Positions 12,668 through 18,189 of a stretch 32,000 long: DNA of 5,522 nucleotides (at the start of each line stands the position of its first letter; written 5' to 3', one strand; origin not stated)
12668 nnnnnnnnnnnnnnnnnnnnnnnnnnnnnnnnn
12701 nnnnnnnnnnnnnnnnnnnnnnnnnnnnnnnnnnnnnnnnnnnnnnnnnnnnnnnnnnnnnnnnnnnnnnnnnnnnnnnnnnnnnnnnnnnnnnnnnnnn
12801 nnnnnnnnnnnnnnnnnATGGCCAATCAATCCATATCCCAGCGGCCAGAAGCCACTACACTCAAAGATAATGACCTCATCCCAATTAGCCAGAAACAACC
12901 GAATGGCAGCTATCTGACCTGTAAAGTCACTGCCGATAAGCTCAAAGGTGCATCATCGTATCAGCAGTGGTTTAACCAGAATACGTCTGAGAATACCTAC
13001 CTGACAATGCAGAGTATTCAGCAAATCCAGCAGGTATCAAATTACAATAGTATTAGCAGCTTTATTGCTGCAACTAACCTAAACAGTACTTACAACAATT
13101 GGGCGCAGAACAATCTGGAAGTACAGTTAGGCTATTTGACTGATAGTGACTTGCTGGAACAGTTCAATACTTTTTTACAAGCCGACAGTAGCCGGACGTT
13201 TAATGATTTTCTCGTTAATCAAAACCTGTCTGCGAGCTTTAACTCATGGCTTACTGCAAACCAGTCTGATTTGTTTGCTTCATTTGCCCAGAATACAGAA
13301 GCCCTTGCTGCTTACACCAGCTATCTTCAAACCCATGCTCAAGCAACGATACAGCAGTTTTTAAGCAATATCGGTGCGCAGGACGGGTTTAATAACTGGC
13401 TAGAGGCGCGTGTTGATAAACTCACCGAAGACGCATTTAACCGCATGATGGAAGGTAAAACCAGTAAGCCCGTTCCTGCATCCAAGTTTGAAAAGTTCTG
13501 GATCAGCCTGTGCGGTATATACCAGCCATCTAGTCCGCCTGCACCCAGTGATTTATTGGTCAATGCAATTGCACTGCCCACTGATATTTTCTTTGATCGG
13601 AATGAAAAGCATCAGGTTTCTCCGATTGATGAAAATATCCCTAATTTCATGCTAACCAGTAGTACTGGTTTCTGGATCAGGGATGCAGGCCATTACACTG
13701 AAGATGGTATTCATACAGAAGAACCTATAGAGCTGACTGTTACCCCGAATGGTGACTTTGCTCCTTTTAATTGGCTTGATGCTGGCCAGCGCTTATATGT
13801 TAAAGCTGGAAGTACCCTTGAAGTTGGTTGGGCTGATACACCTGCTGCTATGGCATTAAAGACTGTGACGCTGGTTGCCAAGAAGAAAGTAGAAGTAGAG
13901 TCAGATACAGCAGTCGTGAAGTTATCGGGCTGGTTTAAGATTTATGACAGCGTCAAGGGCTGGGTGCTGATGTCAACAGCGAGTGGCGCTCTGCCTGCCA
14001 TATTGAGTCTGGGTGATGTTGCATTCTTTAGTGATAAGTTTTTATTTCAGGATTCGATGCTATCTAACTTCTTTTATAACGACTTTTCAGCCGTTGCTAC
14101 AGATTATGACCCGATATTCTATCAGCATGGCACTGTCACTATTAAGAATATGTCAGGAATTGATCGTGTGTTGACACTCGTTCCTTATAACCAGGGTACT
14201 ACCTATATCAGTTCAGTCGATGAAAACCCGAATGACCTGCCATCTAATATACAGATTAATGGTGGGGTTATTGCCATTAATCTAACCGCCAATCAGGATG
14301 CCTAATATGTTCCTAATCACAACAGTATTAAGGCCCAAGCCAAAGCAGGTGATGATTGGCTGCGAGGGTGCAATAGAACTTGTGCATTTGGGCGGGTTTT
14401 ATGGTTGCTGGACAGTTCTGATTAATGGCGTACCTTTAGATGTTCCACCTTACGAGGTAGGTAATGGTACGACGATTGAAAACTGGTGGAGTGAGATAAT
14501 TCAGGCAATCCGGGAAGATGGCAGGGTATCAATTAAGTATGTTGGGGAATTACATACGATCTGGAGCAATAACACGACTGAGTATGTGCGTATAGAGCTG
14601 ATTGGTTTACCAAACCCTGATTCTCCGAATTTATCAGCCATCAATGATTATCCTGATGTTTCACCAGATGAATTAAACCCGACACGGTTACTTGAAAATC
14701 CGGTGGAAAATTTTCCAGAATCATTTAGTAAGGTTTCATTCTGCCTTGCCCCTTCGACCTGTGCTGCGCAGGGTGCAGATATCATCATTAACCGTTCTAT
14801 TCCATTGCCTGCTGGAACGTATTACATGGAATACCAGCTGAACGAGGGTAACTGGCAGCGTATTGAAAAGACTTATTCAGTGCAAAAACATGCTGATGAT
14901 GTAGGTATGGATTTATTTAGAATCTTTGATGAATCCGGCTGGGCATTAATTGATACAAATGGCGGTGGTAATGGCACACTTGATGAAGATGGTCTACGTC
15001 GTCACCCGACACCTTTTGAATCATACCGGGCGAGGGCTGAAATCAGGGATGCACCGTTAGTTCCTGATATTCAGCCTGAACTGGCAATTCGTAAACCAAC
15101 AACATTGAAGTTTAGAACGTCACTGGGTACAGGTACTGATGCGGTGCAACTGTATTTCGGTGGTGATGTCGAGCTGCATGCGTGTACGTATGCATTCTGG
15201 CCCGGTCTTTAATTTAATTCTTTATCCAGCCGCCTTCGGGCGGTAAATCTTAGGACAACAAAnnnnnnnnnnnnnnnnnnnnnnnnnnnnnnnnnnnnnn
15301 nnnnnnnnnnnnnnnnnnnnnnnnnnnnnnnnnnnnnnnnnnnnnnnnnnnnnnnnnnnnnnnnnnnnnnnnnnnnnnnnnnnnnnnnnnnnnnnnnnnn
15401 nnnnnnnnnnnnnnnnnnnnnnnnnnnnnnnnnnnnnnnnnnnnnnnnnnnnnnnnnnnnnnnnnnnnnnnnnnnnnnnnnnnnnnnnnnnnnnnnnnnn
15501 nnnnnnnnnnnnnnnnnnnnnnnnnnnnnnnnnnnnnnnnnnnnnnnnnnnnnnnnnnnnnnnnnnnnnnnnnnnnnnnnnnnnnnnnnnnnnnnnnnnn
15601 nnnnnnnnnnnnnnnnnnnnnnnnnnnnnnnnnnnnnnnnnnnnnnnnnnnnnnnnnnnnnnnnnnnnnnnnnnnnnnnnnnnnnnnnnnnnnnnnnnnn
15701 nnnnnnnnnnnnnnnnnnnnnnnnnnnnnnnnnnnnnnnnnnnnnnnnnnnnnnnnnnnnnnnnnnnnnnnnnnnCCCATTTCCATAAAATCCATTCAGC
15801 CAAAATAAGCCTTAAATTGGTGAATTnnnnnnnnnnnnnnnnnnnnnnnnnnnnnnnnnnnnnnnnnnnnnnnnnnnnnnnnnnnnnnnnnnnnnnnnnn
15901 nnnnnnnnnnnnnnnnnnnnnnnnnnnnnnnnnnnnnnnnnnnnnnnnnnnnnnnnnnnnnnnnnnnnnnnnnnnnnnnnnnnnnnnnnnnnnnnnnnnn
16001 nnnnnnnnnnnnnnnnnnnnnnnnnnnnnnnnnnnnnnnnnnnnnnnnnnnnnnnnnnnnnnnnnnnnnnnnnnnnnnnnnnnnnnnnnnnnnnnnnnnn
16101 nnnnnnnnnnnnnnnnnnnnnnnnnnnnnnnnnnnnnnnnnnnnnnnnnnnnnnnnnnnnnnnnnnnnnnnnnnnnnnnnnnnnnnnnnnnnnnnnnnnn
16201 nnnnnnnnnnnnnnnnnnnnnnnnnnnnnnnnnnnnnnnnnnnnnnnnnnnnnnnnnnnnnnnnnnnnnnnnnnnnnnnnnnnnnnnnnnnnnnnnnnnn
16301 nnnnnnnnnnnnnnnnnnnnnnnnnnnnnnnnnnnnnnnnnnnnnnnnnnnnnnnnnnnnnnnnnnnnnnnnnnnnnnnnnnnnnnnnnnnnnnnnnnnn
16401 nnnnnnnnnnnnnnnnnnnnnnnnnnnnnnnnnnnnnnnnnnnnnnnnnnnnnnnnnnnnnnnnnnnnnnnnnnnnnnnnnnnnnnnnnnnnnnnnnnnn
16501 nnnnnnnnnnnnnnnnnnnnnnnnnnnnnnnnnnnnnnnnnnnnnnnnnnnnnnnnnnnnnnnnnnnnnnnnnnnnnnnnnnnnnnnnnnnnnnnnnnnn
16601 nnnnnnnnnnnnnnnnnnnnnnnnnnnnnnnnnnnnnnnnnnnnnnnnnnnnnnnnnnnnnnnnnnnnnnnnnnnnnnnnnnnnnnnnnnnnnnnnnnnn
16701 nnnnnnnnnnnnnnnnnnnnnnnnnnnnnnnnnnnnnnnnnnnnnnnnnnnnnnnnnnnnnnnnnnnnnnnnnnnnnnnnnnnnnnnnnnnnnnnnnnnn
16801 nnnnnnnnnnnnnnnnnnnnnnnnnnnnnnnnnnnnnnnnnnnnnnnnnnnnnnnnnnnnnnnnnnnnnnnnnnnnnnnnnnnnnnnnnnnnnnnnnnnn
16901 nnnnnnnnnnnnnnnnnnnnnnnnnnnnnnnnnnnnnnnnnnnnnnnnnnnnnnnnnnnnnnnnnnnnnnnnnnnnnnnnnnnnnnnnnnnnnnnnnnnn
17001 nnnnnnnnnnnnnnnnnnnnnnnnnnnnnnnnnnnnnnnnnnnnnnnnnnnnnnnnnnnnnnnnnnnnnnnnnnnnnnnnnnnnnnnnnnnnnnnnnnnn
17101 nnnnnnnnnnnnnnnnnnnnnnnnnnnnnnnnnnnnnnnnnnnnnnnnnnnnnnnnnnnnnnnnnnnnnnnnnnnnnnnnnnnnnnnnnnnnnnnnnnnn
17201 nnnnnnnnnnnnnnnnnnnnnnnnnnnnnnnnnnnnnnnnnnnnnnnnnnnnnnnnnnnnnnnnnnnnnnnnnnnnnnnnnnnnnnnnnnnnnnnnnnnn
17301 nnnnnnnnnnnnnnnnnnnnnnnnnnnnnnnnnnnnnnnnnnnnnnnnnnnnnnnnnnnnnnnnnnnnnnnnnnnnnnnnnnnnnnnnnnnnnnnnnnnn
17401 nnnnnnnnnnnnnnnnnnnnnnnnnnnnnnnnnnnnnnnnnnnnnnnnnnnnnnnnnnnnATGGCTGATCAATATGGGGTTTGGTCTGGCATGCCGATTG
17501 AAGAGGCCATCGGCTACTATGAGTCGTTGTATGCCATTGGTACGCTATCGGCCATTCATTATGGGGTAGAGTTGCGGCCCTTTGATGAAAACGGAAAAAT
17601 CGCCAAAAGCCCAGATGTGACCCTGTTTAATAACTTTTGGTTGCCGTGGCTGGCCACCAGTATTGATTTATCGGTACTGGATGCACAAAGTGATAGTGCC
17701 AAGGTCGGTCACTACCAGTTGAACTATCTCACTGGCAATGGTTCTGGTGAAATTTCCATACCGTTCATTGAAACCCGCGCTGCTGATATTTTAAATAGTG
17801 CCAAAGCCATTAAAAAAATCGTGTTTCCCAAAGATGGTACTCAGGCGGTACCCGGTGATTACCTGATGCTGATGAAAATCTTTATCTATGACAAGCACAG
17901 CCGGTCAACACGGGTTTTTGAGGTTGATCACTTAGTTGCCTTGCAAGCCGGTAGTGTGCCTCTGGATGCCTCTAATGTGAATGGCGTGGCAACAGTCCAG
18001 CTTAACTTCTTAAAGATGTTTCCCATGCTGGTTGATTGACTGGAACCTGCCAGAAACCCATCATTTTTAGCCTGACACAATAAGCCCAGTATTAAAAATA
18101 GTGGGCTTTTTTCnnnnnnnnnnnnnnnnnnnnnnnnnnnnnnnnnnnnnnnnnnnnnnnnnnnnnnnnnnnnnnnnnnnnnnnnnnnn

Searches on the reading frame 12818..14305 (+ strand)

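Call 8: search_protein_families(library=phrogs, proteins=[window:12818-14305:+], max_evalue=0.001)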
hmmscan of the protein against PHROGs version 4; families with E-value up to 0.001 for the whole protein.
window:12818-14305:+ (495 aa): 0 families

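Call 32: search_protein_families(library=pfam, proteins=[window:12818-14305:+], max_evalue=1)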
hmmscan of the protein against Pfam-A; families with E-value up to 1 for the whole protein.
window:12818-14305:+ (495 aa): 3 families
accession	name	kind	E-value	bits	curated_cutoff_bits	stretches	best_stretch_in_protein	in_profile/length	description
PF14393.11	DUF4422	-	0.035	14.4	25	1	6-145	27-180/220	Domain of unknown function (DUF4422)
PF14527.11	LAGLIDADG_WhiA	-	0.085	13.4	23.2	1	165-201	56-90/93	WhiA LAGLIDADG-like domain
PF21907.4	SAM_CEP-1_C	-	0.29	11.9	26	0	64-118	25-73/103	CEP-1 C-terminal SAM domain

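Call 72: search_protein_families(library=phrogs, proteins=[window:12818-14305:+], max_evalue=0.01)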
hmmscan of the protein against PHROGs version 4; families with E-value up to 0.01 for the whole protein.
window:12818-14305:+ (495 aa): 0 families

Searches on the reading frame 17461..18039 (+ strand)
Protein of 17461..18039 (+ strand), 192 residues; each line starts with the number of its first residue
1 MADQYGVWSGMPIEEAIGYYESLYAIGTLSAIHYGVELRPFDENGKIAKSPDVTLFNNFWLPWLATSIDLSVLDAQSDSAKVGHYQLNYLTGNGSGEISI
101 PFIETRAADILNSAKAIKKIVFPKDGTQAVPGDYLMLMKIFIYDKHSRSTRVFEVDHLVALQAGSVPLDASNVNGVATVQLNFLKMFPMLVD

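Call 8: search_protein_families(library=phrogs, proteins=[window:17461-18039:+], max_evalue=0.001)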
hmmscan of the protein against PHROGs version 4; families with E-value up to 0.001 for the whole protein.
window:17461-18039:+ (192 aa): 3 families
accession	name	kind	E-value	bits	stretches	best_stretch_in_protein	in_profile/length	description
phrog_7274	-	unknown function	7.4e-73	246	1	2-190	40-226/227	-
phrog_24337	-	unknown function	1.6e-07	32.2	1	63-185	159-283/292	-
phrog_1842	-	tail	1.4e-06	29.2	1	68-184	67-182/204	tail tube protein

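Call 32: search_protein_families(library=pfam, proteins=[window:17461-18039:+], max_evalue=1)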
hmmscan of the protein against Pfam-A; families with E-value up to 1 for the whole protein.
window:17461-18039:+ (192 aa): 0 families

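Call 33: search_solved_structures(query=window:17461-18039:+, max_evalue=10)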
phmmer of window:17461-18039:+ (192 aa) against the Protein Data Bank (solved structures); distinct sequences matched with E-value up to 10: 2.
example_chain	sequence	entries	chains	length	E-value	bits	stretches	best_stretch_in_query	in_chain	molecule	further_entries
9ay5_A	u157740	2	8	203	0.87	12.7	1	76-141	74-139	Tub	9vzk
1vkf_A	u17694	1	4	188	1.1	12.4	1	77-136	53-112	glycerol uptake operon antiterminator-related protein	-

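Call 51: find_homologous_proteins(query=window:17461-18039:+, max_evalue=0.001)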
Query window:17461-18039:+ (192 aa): 46 proteins with E <= 0.001 among 106 candidates.
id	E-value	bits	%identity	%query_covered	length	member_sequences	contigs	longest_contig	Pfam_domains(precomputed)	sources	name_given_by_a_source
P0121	2.3e-116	404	95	100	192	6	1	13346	-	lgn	-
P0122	1.3e-105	369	85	100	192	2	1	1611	-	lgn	-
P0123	4.0e-78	280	59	96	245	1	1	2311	-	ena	-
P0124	6.8e-78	279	60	97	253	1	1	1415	-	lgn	-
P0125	1.9e-74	268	58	98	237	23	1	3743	-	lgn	-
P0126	1.4e-73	265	59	96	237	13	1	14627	-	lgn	-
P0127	6.6e-73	263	59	96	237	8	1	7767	-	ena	-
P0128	1.4e-72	262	67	96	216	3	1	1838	-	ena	-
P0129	3.7e-72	260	58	96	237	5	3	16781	-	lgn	-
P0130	9.8e-72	259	56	98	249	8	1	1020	-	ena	-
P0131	1.1e-71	259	63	96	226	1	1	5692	-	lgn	-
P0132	1.3e-71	258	66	97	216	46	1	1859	-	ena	-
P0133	1.4e-71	258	67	96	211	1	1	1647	-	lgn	-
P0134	1.7e-71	258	58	96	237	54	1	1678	-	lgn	-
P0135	2.3e-71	258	56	98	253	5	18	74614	-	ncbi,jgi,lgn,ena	jgi:hypothetical protein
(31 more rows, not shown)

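Call 66: predict_structure(alignment_id=A5)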
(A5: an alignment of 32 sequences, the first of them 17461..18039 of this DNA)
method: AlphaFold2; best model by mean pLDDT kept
length: 192 residues; sequences in the alignment: 32
mean_pLDDT: 69.2   pTM: 0.62
mean pLDDT of the five models: 69.2, 68.5, 66.9, 66.4, 66.1
residues with pLDDT >= 90: 0; 70-90: 112; 50-70: 46; < 50: 34
segments of 3 or more residues with pLDDT < 50: 1-4, 6-8, 73-94, 189-192
pLDDT, mean of each block of 10 residues (from residue 1): 49 74 61 78 86 70 62 43 35 59 81 87 85 86 75 82 69 69 72 40
secondary structure, 60 per line:
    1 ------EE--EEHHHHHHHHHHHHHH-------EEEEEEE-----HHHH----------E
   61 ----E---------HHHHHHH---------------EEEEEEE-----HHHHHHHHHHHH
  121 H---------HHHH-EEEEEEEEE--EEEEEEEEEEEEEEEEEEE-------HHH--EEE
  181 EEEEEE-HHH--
elements in order: H13-26 E34-40 H46-49 H75-81 E97-103 H109-121 H131-134 E136-144 E147-165 E178-186

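Call 69: fold_search(model_id=the predicted structure, library=pdb)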
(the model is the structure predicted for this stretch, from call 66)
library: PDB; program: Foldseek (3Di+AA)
matches with E <= 10: 590; with E <= 0.001: 13
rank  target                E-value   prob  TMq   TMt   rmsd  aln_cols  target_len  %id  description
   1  5iv5_BG               2.2e-06  1.00  0.61  0.61   8.4       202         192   13  Cryo-electron microscopy structure of the hexagonal pre-attachment T4 baseplate-tail tube complex (released 2016-05-18)
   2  9ay5_A                2.8e-06  1.00  0.57  0.60   7.7       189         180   16  Tail-Baseplate of P1 bacteriophage (released 2025-09-10)
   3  9vzk_L                3.6e-06  1.00  0.54  0.59   7.8       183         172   17  Cryo-EM structure of bacteriophage P1 baseplate in C3 (released 2025-10-22)
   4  9f4b_BQ               4.0e-06  1.00  0.60  0.53   6.4       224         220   12  Pre-assembled baseplate cup of Klebsiella phage KP1 variant vB_Kpn_Lilla1 (released 2025-05-14)
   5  9mkb_q5               4.5e-06  1.00  0.63  0.57   7.5       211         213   12  Structure of the bacteriophage T4 portal-neck-tail complex (released 2025-12-24)
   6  9ay2_A                9.1e-06  1.00  0.52  0.59   7.4       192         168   14  Inner tail tube of P1 bacteriophage (released 2025-09-10)
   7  9mkb_q3               1.8e-05  1.00  0.62  0.58   7.6       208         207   11  Structure of the bacteriophage T4 portal-neck-tail complex (released 2025-12-24)
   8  9ev2_T1               2.3e-05  1.00  0.59  0.69   6.3       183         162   11  Tail tube and extended tail sheath tube of Klebsiella phage KP1 variant vB_Kpn_Lilla1 (released 2025-04-09)
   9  5w5f_A                2.7e-05  1.00  0.58  0.67   6.5       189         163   12  Cryo-EM structure of the T4 tail tube (released 2017-08-16)
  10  8jan_a                3.7e-05  1.00  0.49  0.55   7.8       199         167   15  In situ structures of the ultra-long extended tail of Myoviridae phage P1 (released 2023-06-21)
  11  5iv5_BB               9.8e-05  1.00  0.55  0.63   7.1       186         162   11  Cryo-electron microscopy structure of the hexagonal pre-attachment T4 baseplate-tail tube complex (released 2016-05-18)
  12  9f4a_BQ               3.7e-04  1.00  0.44  0.30   8.3       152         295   11  Interface between baseplate cup and extended tail tube/sheath of Klebsiella phage KP1 variant vB_Kpn_Lilla1 (released 2025-05-14)
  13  9mkb_AC               5.0e-04  1.00  0.51  0.56   8.2       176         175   10  Structure of the bacteriophage T4 portal-neck-tail complex (released 2025-12-24)
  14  9qgl_5A               1.9e-03  1.00  0.43  0.53   8.4       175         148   12  Cryo-EM structure of the PlPVC1 baseplate, 6-fold symmetrized (C6), in extended state (released 2025-10-29)
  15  6rao_F                3.4e-03  1.00  0.41  0.51   8.6       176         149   14  Cryo-EM structure of the anti-feeding prophage (AFP) baseplate, 6-fold symmetrised (released 2019-04-17)
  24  8jan_g                1.2e-02  0.99  0.42  0.49   7.8       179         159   16  In situ structures of the ultra-long extended tail of Myoviridae phage P1 (released 2023-06-21)
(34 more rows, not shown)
